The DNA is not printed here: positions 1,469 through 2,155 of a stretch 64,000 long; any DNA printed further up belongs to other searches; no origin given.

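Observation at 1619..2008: Diverged 129-aa lipoprotein paralogues in inverted orientation (second copy 9194..9583)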

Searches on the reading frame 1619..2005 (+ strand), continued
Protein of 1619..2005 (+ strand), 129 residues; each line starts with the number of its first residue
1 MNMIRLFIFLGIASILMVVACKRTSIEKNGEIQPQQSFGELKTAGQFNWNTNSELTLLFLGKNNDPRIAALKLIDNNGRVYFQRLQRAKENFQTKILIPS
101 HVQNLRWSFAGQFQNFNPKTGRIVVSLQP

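Call 50: find_encoding_contigs(protein=P0051, flank=6000, max_places=2)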
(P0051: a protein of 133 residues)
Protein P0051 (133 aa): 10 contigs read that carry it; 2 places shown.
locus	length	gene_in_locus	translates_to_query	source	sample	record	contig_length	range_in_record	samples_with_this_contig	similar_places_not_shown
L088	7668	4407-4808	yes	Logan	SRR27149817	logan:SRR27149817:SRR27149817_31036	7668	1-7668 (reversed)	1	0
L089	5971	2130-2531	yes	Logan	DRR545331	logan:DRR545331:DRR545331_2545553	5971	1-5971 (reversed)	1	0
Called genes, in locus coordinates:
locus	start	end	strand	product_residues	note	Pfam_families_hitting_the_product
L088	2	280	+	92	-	?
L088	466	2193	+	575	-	PF03577:Peptidase_C69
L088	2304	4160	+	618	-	PF01301:Glyco_hydro_35, PF02449:Glyco_hydro_42 (weak), PF22666:Glyco_hydro_2_N2 (faint), PF13364:BetaGal_ABD2 (faint), PF21317:BetaGal_ABD_1, PF21467:BetaGal_gal-bd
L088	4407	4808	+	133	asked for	-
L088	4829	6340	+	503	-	PF13448:DUF4114 (weak), PF16130:DUF4842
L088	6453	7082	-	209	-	-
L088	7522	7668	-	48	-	?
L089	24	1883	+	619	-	PF01301:Glyco_hydro_35, PF02449:Glyco_hydro_42, PF13364:BetaGal_ABD2 (faint), PF21317:BetaGal_ABD_1, PF21467:BetaGal_gal-bd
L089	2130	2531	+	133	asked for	-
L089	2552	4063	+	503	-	PF13448:DUF4114 (weak), PF16130:DUF4842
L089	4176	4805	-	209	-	-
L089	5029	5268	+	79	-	PF12843:QSregVF_b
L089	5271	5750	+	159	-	-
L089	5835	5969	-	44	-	?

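Call 51: find_encoding_contigs(protein=P0099, flank=6000, max_places=2)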
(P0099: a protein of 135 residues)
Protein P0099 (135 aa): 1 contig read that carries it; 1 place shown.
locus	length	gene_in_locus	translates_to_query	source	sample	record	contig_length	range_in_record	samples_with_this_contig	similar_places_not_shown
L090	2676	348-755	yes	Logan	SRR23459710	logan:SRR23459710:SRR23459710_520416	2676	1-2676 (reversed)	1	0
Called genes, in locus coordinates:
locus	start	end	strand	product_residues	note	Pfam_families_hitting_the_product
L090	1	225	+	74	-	?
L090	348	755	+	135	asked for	-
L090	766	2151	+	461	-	PF16130:DUF4842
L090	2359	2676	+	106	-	?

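Call 52: find_encoding_contigs(protein=P0140, flank=6000, max_places=2)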
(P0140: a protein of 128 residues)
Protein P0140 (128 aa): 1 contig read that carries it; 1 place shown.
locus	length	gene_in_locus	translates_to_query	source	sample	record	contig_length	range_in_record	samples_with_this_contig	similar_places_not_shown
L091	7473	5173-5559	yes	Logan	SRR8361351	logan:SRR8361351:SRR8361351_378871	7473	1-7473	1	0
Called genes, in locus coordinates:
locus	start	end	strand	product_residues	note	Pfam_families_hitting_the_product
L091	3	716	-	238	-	?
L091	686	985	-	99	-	-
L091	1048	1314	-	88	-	-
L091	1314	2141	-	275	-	PF00793:DAHP_synth_1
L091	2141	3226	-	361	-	PF00465:Fe-ADH, PF25137:ADH_Fe_C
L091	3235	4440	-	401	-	PF01041:DegT_DnrJ_EryC1, PF00266:Aminotran_5 (faint), PF01053:Cys_Met_Meta_PP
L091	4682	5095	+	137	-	-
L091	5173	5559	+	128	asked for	-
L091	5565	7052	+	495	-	PF16130:DUF4842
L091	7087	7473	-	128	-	?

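Call 58: list_cluster_members(proteins=[window:1619-2005:+, window:9197-9583:-, P0051, P0070, P0029, P0012])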
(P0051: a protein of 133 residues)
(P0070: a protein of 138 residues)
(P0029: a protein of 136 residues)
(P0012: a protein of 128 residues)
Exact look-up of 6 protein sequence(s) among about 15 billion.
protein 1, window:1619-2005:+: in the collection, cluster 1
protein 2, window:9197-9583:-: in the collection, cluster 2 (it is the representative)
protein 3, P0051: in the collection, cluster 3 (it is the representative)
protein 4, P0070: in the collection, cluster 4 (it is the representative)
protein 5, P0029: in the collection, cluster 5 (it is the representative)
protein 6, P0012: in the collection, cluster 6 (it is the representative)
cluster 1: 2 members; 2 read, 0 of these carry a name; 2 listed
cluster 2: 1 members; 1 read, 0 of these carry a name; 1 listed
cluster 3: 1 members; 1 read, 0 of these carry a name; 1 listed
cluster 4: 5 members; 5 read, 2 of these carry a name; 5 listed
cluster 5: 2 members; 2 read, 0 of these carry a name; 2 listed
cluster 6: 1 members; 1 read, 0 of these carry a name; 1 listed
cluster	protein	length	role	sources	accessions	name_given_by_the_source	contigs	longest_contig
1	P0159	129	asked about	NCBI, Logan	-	-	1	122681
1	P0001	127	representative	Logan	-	-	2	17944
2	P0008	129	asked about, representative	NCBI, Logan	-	-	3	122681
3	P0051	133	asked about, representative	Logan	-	-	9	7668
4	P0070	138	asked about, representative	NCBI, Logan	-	-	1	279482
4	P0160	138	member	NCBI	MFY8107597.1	MAG: hypothetical protein ACOVO9_01350 [Bacteroidia bacterium]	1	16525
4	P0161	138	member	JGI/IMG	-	hypothetical protein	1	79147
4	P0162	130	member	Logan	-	-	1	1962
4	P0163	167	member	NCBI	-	-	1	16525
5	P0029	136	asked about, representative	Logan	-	-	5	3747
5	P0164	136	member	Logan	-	-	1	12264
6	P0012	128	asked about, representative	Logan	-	-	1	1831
